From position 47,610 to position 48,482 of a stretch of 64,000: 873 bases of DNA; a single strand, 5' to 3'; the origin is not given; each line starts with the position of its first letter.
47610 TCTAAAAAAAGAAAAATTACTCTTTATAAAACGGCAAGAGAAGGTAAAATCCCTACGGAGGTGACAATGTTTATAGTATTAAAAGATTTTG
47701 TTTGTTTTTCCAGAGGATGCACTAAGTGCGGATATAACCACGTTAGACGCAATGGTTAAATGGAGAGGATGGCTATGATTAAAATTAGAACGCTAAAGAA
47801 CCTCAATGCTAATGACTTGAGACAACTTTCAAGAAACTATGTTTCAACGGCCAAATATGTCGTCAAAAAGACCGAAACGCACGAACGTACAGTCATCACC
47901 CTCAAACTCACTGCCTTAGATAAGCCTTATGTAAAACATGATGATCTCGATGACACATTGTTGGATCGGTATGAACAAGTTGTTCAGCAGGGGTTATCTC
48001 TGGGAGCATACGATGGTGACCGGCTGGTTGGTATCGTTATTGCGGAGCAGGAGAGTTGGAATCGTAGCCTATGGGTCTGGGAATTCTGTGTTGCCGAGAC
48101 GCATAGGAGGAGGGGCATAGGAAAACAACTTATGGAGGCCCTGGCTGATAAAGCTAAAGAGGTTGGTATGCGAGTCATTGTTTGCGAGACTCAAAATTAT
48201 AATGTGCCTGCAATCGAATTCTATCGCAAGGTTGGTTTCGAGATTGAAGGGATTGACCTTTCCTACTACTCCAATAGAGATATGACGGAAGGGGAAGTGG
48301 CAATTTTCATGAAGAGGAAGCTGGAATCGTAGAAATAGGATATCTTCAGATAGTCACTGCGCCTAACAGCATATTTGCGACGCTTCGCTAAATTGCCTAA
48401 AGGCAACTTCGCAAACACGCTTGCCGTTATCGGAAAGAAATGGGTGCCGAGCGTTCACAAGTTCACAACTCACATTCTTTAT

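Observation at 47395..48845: Small foreign-looking islet: promoter, frameshifted Xis-like HTH, streptothricin-acetyltransferase-like GNAT, perfect 29-bp inverted-repeat pair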

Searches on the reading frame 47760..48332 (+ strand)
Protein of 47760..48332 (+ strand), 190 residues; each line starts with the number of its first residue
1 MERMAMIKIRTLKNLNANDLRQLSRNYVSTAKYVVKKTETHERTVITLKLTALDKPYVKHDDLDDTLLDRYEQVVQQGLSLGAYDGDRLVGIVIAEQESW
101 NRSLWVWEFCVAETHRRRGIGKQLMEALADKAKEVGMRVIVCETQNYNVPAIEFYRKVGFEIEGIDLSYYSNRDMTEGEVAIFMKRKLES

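Call 7: search_protein_families(library=ncbifam, proteins=[window:47760-48332:+], max_evalue=0.01)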
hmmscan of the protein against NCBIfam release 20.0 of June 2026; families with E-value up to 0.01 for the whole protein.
window:47760-48332:+ (190 aa): 34 families (the best 25 are shown)
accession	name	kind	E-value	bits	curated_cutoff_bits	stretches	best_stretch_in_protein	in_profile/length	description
NF000487.1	stat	exception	2e-16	60.1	420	1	83-185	86-185/189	streptothricin N-acetyltransferase STAT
TIGR01575.1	rimI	equivalog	1.5e-15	57.5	86.4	1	81-184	35-132/132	ribosomal protein S18-alanine N-acetyltransferase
NF000359.1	sat3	exception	6.9e-13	49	360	1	35-184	29-176/180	streptothricin N-acetyltransferase Sat3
NF000358.1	sat2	exception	1.3e-12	47.9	360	1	79-183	60-163/174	streptothricin N-acetyltransferase Sat2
NF000360.1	sat4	exception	2.9e-12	47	380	1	19-183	12-175/180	streptothricin N-acetyltransferase Sat4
NF033083.0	AAC_3_I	equivalog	9.9e-11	42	200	1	88-161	58-135/145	AAC(3)-I family aminoglycoside N-acetyltransferase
NF002959.0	PRK03624.1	equivalog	1.7e-07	31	124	1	75-163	46-132/147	GNAT family acetyltransferase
NF007025.1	PRK09491.1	equivalog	2.7e-07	30.6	173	1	107-184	66-141/145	ribosomal protein S18-alanine N-acetyltransferase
NF040503.1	resist_ArsN1a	equivalog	1.6e-06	27.9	170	1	111-165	84-138/159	arsinothricin resistance N-acetyltransferase ArsN1 family A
NF008212.0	PRK10975.1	equivalog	1.8e-06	28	219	1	110-166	170-226/232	dTDP-4-amino-4,6-dideoxy-D-galactose acyltransferase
NF007527.0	PRK10140.1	equivalog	5.9e-06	26.2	236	1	89-170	62-146/162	N-acetyltransferase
NF005921.0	PRK07922.1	equivalog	6.6e-06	25.8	180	1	57-167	27-131/170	amino-acid N-acetyltransferase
NF041716.1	HxA_phane_GNAT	equivalog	8.9e-06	25.7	250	1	102-161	81-141/152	cyclophane-containing RiPP N-acetyltransferase HaaN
NF033078.2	AAC_6p_Ia_fam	equivalog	1.9e-05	24.6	265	1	41-145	14-117/181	AAC(6')-Ia family aminoglycoside 6'-N-acetyltransferase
TIGR03585.1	PseH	equivalog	3e-05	24.1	93.1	1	104-173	77-146/156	UDP-4-amino-4,6-dideoxy-N-acetyl-beta-L-altrosamine N-acetyltransferase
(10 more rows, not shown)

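Call 12: search_protein_families(library=pfam, proteins=[window:47760-48332:+], max_evalue=10)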
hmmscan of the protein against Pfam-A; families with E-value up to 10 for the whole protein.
window:47760-48332:+ (190 aa): 14 families
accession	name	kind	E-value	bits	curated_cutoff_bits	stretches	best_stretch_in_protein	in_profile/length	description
PF00583.31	Acetyltransf_1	-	2.1e-20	73.5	20.7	1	58-160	15-116/116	Acetyltransferase (GNAT) family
PF13508.13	Acetyltransf_7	-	4.6e-16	59.4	27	1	82-161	7-83/84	Acetyltransferase (GNAT) domain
PF13673.13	Acetyltransf_10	-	4.3e-11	43.3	23.6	1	76-161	29-108/128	Acetyltransferase (GNAT) domain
PF13420.13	Acetyltransf_4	-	5e-11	43.3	24.3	1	61-168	34-142/155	Acetyltransferase (GNAT) domain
PF08445.16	FR47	-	3.2e-08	33.9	22.1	1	108-162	26-79/86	FR47-like protein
PF13527.13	Acetyltransf_9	-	7e-08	33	25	1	66-162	29-126/127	Acetyltransferase (GNAT) domain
PF13302.13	Acetyltransf_3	-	1.1e-05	26.6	25.4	1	77-161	52-138/138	Acetyltransferase (GNAT) domain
PF14542.12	Acetyltransf_CG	-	3.9e-05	24.1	30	1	109-141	30-62/80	GCN5-related N-acetyl-transferase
PF12568.14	PanZ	-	0.00097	19.1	22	1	74-140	33-98/128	Acetyltransferase (GNAT) domain, PanZ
PF13523.12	Acetyltransf_8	-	0.0024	17.9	27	1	107-163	82-140/145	Acetyltransferase (GNAT) domain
PF03767.20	Acid_phosphat_B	-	0.029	14.3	27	1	25-86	50-107/230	HAD superfamily, subfamily IIIB (Acid phosphatase)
PF13880.12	Acetyltransf_13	-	0.042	14.1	22.8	1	111-131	12-32/69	ESCO1/2 acetyl-transferase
PF05301.17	Acetyltransf_16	-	0.053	13.8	27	1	103-132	101-130/173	GNAT acetyltransferase, Mec-17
PF17013.11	Acetyltransf_15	-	0.062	13.1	35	1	104-133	73-102/210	Putative acetyl-transferase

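Call 17: find_encoding_contigs(protein=window:47760-48332:+, flank=10000, max_places=10)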
Protein window:47760-48332:+ (190 aa): 1 contig read that carries it; 1 place shown.
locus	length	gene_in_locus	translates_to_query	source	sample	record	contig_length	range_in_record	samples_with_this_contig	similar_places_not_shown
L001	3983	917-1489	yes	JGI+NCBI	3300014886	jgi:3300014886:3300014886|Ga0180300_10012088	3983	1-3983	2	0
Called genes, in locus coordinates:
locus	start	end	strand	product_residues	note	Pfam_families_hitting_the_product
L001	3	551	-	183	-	PF13541:ChlI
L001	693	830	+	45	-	-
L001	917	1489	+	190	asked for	PF13302:Acetyltransf_3 (weak), PF13420:Acetyltransf_4, PF13527:Acetyltransf_9, PF00583:Acetyltransf_1, PF13673:Acetyltransf_10, PF13508:Acetyltransf_7, PF08445:FR47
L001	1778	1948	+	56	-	-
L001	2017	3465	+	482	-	PF01336:tRNA_anti-codon, PF00152:tRNA-synt_2, PF01409:tRNA-synt_2d (faint)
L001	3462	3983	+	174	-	PF12704:MacB_PCD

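Call 19: find_homologous_proteins(query=window:47760-48332:+, max_evalue=0.00001)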
Query window:47760-48332:+ (190 aa): 670 proteins with E <= 0.00001 among 825 candidates; the best 120 are listed.
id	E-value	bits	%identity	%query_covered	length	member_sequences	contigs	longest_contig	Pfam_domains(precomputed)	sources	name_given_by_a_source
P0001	2.1e-113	394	96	97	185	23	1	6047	PF13673.14,PF13420.14,PF13302.14,PF13508.14,PF08445.17,PF14542.13,PF13527.14,PF00583.32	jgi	-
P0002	1.9e-104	365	88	97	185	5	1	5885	PF13673.14,PF13420.14,PF13508.14,PF08445.17,PF13527.14,PF00583.32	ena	-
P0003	1.0e-102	359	85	100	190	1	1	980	PF13673.14,PF13420.14,PF13302.14,PF13508.14,PF08445.17,PF14542.13,PF13527.14,PF00583.32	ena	-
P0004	4.0e-96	338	89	97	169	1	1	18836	PF13673.14,PF13420.14,PF13508.14,PF08445.17,PF14542.13,PF13527.14,PF00583.32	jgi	-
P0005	3.2e-85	302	73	97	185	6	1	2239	PF13673.14,PF13420.14,PF13302.14,PF13508.14,PF08445.17,PF13527.14,PF00583.32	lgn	-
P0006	9.7e-83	294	72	97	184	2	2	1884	PF13420.14,PF13508.14,PF08445.17,PF14542.13,PF00583.32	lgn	-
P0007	7.9e-74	265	69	97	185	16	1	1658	PF13673.14,PF13420.14,PF13302.14,PF13508.14,PF08445.17,PF00583.32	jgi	jgi:ribosomal protein S18 acetylase RimI-like enzyme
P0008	2.8e-73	263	70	97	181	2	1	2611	PF13673.14,PF13420.14,PF13302.14,PF13508.14,PF08445.17,PF14542.13,PF13527.14,PF00583.32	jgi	jgi:ribosomal protein S18 acetylase RimI-like enzyme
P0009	5.0e-73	262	65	97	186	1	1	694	PF13673.14,PF13420.14,PF13508.14,PF08445.17,PF00583.32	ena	-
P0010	2.0e-71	257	63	96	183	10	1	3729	PF13673.14,PF13420.14,PF13302.14,PF13508.14,PF08445.17,PF00583.32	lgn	-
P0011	1.0e-70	255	66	97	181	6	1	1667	PF13673.14,PF13420.14,PF13302.14,PF13508.14,PF08445.17,PF13527.14,PF00583.32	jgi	jgi:ribosomal protein S18 acetylase RimI-like enzyme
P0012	3.2e-70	253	62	97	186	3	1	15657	PF13673.14,PF13420.14,PF13508.14,PF00583.32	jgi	jgi:ribosomal protein S18 acetylase RimI-like enzyme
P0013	4.4e-70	253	63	97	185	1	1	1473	PF13673.14,PF13420.14,PF13302.14,PF13508.14,PF08445.17,PF13527.14,PF00583.32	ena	-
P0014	7.3e-69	249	65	94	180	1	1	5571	PF13673.14,PF13420.14,PF13302.14,PF13508.14,PF08445.17,PF13527.14,PF00583.32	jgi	jgi:ribosomal protein S18 acetylase RimI-like enzyme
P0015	8.1e-69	249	61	98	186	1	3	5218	PF13673.14,PF13420.14,PF13302.14,PF13508.14,PF08445.17,PF13527.14,PF00583.32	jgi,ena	-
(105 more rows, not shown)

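Call 20: find_encoding_contigs(protein=P0001, flank=10000, max_places=4)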
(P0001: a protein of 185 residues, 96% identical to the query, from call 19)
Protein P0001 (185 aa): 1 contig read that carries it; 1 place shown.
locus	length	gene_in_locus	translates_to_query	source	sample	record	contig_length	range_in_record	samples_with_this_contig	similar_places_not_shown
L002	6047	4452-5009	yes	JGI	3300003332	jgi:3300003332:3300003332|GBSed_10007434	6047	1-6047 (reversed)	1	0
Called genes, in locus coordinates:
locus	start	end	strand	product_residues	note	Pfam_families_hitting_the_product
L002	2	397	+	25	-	?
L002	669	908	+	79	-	-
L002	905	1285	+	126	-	-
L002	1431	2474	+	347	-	PF14399:BtrH_N, PF16169:DUF4872 (weak)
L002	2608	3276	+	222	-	PF02517:Rce1-like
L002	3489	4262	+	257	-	PF01209:Ubie_methyltran, PF13489:Methyltransf_23 (weak), PF05175:MTS (weak), PF08241:Methyltransf_11, PF08242:Methyltransf_12, PF13649:Methyltransf_25, PF13847:Methyltransf_31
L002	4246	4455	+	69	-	-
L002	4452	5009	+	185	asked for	PF13302:Acetyltransf_3 (weak), PF13420:Acetyltransf_4, PF13527:Acetyltransf_9, PF14542:Acetyltransf_CG (faint), PF00583:Acetyltransf_1, PF13673:Acetyltransf_10, PF08445:FR47, PF13508:Acetyltransf_7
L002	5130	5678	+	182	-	PF00583:Acetyltransf_1, PF13508:Acetyltransf_7 (weak)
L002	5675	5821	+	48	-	-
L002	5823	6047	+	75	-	?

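Call 21: find_encoding_contigs(protein=P0002, flank=10000, max_places=4)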
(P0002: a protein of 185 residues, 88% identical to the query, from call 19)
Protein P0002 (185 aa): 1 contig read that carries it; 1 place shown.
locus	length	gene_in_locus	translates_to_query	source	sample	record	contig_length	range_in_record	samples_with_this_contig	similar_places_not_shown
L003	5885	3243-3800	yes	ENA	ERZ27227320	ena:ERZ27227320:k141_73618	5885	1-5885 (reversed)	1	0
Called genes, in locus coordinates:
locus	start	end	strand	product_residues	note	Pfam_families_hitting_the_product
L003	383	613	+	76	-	-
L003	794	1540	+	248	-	PF01209:Ubie_methyltran, PF01135:PCMT, PF02353:CMAS (faint), PF13489:Methyltransf_23, PF13847:Methyltransf_31, PF08241:Methyltransf_11, PF08242:Methyltransf_12, PF13649:Methyltransf_25, +1 more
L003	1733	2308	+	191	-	PF02475:TRM5-TYW2_MTfase, PF01135:PCMT, PF01209:Ubie_methyltran, PF13489:Methyltransf_23, PF13847:Methyltransf_31, PF08241:Methyltransf_11, PF08242:Methyltransf_12, PF13649:Methyltransf_25, +6 more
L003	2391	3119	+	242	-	PF13489:Methyltransf_23 (weak), PF08241:Methyltransf_11, PF08242:Methyltransf_12 (weak), PF13649:Methyltransf_25, PF13847:Methyltransf_31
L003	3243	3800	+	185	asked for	PF13420:Acetyltransf_4, PF00583:Acetyltransf_1, PF13527:Acetyltransf_9 (weak), PF13673:Acetyltransf_10, PF08445:FR47, PF13508:Acetyltransf_7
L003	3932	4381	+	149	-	PF02632:BioY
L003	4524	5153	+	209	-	PF00440:TetR_N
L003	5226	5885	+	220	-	?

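Call 22: find_encoding_contigs(protein=P0004, flank=10000, max_places=4)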
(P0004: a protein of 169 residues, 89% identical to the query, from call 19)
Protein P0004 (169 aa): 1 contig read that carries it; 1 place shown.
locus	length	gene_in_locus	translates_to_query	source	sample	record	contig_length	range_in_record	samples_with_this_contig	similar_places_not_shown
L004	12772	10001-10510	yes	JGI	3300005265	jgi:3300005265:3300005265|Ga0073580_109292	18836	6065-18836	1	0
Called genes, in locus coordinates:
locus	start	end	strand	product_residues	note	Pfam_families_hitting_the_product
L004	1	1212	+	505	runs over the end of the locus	PF22842:Pel9A-like_beta_helix, PF16318:DUF4957 (faint), PF13229:Beta_helix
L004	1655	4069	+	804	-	PF13860:FlgD_ig, PF18962:Por_Secre_tail (weak)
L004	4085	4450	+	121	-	-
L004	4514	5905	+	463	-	PF22848:ASD1_dom (faint), PF13860:FlgD_ig, PF18962:Por_Secre_tail (faint)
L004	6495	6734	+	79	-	-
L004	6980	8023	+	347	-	PF14399:BtrH_N, PF16169:DUF4872 (weak)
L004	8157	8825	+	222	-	PF02517:Rce1-like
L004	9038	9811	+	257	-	PF01209:Ubie_methyltran, PF05175:MTS (weak), PF13489:Methyltransf_23 (weak), PF08241:Methyltransf_11, PF08242:Methyltransf_12, PF13649:Methyltransf_25, PF13847:Methyltransf_31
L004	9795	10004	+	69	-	-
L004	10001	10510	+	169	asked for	PF13420:Acetyltransf_4, PF14542:Acetyltransf_CG (faint), PF00583:Acetyltransf_1, PF13508:Acetyltransf_7, PF13673:Acetyltransf_10, PF13527:Acetyltransf_9 (weak), PF08445:FR47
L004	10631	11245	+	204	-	PF00583:Acetyltransf_1 (weak)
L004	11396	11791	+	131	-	PF13975:gag-asp_proteas (faint)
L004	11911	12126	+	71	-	-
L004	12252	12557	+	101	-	PF11680:DUF3276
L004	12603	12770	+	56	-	?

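Call 57: search_solved_structures(query=window:47775-48332:+, max_evalue=0.001, show_alignments=2)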
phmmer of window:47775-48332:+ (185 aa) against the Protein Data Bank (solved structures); distinct sequences matched with E-value up to 0.001: 45.
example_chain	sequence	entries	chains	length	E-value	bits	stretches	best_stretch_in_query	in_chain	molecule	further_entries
3pp9_A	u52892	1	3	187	1e-18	70.8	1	4-179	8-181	Putative streptothricin acetyltransferase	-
5c82_A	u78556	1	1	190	1e-16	64.4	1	41-180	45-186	Nourseothricin acetyltransferase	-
7ypu_A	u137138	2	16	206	1.7e-15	60.4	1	41-180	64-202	Acetyltransferase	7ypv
1y9k_A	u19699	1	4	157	1.2e-10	44.6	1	68-168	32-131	IAA acetyltransferase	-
1yvk_A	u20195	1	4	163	7e-10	42.1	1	60-166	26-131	hypothetical protein BSU33890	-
4pv6_C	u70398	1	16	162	9.9e-08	35.1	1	83-168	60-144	N-terminal acetyltransferase complex subunit [ARD1]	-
7l1k_A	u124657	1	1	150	6.8e-07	32.4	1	74-156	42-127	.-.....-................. 30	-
6yzz_A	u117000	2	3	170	1.1e-06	31.7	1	78-169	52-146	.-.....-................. 50 | Acyl-CoA N-acyltransferases (NAT) superfamily protein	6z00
9mgs_A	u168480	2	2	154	3.4e-06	30.1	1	74-158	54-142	Aminoglycoside acetyltransferase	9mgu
1yvo_A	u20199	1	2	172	3.5e-06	30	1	106-159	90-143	conserved hypothetical protein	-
2bl1_A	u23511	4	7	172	3.5e-06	30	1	106-159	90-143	PUTATIVE PHOSPHINOTHRICIN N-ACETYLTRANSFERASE PA4866 | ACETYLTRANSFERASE PA4866 FROM P. AERUGINOSA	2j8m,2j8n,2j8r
6bvc_A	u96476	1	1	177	6.2e-06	29.3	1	74-158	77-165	Aminoglycoside-(3)-N-acetyltransferase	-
3tfy_A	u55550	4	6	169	6.2e-06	29.2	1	66-172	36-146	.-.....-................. 50, NatE catalytic subunit | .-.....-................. 50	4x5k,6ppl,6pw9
2ob0_A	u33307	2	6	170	6.3e-06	29.2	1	66-172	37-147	Human MAK3 homolog | N-acetyltransferase 13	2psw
6wf3_A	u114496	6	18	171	6.4e-06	29.2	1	66-172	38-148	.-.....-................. 50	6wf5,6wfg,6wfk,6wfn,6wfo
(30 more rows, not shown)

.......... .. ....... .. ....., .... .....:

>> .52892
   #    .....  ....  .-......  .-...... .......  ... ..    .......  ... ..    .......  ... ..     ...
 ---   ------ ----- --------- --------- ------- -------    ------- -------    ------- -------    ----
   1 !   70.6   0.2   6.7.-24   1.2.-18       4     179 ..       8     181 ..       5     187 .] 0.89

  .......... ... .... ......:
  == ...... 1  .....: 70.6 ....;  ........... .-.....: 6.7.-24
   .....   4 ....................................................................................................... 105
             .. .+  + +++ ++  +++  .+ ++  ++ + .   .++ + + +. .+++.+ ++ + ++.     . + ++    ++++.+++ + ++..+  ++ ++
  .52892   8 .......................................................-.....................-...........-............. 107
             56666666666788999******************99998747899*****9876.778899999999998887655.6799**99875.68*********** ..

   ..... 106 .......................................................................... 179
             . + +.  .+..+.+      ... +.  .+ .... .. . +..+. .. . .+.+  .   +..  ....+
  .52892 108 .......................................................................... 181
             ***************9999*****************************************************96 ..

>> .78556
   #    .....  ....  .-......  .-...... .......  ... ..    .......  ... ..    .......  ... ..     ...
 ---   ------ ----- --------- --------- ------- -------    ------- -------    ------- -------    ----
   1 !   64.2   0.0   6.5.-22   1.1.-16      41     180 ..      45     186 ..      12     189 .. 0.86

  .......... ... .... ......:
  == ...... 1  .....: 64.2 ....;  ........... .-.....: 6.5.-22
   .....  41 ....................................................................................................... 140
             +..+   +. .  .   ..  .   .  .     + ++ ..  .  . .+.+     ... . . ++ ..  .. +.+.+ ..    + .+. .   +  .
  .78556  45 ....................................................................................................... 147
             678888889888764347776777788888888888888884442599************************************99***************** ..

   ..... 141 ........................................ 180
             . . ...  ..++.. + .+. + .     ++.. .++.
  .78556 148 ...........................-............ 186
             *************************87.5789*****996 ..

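Call 85: search_dna_similar(query=window:47775-48329:+, collection=plasmids, mode=protein, max_rows=8, max_evalue=0.001)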
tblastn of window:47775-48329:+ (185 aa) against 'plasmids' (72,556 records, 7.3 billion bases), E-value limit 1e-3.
Records with a match: 769; places in all: 787; records where one place covers at least 80% of the query: 27.
Best place of each record, by identity: <60% 769.
By first word of the organism name: Staphylococcus 284; Enterococcus 255; Escherichia 37; Klebsiella 26; Bacillus 25; Legionella 16; Campylobacter 13; Streptomyces 11; Acinetobacter 11; Paraburkholderia 8; and 40 more.
By predicted mobility (MOB-suite, as given by PLSDB): mobilizable 400; non-mobilizable 187; conjugative 182.
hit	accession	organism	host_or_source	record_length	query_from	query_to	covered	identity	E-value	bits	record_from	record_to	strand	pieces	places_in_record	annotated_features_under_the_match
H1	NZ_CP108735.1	Streptomyces sp. NBC_00984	-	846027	12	179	91%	32.1%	6e-15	79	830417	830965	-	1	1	GNAT family N-acetyltransferase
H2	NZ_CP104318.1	Streptomyces angustmyceticus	whole organism,soil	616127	3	182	97%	28.8%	3e-11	68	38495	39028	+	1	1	GNAT family N-acetyltransferase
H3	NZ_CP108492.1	Streptomyces sp. NBC_01243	-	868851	41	184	78%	34.7%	2e-13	75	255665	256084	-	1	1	GNAT family N-acetyltransferase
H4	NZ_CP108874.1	Streptomyces sp. NBC_00826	-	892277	41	184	78%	34.7%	2e-13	75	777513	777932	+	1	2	GNAT family N-acetyltransferase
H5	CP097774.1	Paenibacillus polymyxa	Cell culture,Rizosphere soil sample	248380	2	178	96%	27.4%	1e-9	64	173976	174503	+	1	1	GNAT family N-acetyltransferase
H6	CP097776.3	Paenibacillus polymyxa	Cell culture,Rizosphere soil sample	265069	2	178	96%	27.4%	1e-9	64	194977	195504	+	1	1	GNAT family N-acetyltransferase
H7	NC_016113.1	Streptantibioticus cattleyicolor NRRL 8057 = DSM 46488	-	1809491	42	181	76%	34.3%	2e-14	77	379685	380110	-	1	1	none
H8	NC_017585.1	Streptantibioticus cattleyicolor NRRL 8057 = DSM 46488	-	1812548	42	181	76%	34.3%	2e-14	77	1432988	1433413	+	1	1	none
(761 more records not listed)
